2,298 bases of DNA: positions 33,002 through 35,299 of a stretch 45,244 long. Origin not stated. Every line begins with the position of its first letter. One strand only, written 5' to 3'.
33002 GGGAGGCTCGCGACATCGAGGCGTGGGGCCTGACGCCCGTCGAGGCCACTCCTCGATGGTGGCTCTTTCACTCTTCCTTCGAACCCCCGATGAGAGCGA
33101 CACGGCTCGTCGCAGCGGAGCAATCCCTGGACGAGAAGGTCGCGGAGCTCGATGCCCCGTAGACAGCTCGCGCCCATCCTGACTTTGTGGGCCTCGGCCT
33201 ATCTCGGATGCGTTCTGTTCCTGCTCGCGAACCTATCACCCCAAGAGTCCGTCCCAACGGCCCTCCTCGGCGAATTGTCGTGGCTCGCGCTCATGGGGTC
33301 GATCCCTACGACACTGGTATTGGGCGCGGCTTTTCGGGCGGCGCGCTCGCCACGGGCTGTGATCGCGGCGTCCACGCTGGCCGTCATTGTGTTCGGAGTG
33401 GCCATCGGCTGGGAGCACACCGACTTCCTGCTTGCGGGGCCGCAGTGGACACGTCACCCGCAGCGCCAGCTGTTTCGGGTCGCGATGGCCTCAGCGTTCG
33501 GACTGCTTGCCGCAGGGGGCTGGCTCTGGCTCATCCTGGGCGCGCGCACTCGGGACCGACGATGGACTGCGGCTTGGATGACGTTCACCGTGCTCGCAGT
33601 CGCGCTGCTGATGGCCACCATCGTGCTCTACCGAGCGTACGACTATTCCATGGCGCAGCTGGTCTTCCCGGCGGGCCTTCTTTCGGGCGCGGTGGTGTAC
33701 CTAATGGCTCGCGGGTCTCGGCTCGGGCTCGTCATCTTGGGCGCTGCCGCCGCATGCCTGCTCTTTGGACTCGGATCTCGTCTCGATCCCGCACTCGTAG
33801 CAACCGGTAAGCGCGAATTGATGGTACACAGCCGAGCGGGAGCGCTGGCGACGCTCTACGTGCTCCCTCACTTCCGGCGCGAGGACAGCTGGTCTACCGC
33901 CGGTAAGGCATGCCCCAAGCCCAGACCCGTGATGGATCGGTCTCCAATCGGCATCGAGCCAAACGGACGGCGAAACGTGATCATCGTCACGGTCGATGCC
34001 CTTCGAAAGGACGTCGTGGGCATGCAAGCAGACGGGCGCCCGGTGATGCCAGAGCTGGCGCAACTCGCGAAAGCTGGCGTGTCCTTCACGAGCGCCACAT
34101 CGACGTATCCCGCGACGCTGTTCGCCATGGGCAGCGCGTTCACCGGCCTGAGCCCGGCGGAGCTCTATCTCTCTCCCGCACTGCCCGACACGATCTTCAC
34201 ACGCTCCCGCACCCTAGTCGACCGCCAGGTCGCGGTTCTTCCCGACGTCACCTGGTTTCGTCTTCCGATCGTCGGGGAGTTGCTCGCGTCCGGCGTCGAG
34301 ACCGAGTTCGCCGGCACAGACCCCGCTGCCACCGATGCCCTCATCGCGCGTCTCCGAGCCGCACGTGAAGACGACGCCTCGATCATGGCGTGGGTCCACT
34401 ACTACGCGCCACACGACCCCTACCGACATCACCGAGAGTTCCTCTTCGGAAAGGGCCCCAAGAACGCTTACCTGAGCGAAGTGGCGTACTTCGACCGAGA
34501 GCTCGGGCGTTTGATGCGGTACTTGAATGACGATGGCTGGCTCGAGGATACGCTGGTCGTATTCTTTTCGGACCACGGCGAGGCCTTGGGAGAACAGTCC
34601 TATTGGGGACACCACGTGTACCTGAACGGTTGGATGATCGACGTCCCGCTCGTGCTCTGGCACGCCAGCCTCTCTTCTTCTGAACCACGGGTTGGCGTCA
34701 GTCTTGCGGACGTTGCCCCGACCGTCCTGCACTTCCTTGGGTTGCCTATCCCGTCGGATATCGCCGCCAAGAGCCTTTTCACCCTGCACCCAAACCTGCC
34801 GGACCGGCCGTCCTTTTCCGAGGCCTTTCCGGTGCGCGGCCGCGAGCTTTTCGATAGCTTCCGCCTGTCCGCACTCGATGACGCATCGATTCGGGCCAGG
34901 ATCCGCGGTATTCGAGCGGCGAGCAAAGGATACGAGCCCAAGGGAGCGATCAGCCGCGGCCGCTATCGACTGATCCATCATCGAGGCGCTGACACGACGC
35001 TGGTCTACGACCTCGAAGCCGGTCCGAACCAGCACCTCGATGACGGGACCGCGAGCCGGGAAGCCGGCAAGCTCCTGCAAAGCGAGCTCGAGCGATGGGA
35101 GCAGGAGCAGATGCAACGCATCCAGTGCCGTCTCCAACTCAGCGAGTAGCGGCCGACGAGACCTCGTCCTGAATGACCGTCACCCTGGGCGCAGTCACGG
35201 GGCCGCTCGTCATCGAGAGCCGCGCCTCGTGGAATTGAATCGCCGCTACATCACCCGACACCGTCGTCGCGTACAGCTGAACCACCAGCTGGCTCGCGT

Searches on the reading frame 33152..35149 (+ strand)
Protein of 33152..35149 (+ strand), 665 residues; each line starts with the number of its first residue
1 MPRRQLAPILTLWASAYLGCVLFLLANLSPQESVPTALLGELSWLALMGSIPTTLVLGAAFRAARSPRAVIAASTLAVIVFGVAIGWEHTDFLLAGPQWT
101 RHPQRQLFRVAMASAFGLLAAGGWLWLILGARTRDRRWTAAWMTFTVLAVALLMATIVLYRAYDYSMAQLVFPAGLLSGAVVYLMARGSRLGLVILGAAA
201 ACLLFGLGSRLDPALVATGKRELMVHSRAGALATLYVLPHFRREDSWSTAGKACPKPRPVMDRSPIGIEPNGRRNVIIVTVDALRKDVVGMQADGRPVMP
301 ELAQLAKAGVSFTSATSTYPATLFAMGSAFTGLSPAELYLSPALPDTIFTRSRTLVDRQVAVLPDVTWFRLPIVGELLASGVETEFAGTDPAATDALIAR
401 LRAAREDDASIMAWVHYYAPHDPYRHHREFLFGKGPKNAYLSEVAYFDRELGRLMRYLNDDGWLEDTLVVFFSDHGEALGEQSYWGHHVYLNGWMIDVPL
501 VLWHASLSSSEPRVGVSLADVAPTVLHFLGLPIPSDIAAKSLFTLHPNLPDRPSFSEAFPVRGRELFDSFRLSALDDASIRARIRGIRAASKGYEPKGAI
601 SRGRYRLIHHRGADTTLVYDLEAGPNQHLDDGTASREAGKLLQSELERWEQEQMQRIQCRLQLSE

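Call 7: search_protein_families(library=pfam, proteins=[window:33152-35149:+], max_evalue=0.01)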
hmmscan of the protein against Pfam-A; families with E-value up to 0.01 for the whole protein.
window:33152-35149:+ (665 aa): 3 families
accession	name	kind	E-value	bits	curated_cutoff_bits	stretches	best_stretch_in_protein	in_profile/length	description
PF00884.28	Sulfatase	-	2.8e-27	96.2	25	2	395-530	151-300/301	Sulfatase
PF01663.27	Phosphodiest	-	1.1e-10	42.1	23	2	416-494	175-235/342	Type I phosphodiesterase / nucleotide pyrophosphatase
PF02995.22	DUF229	-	4.4e-05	22.8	25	1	428-481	294-347/496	Protein of unknown function (DUF229)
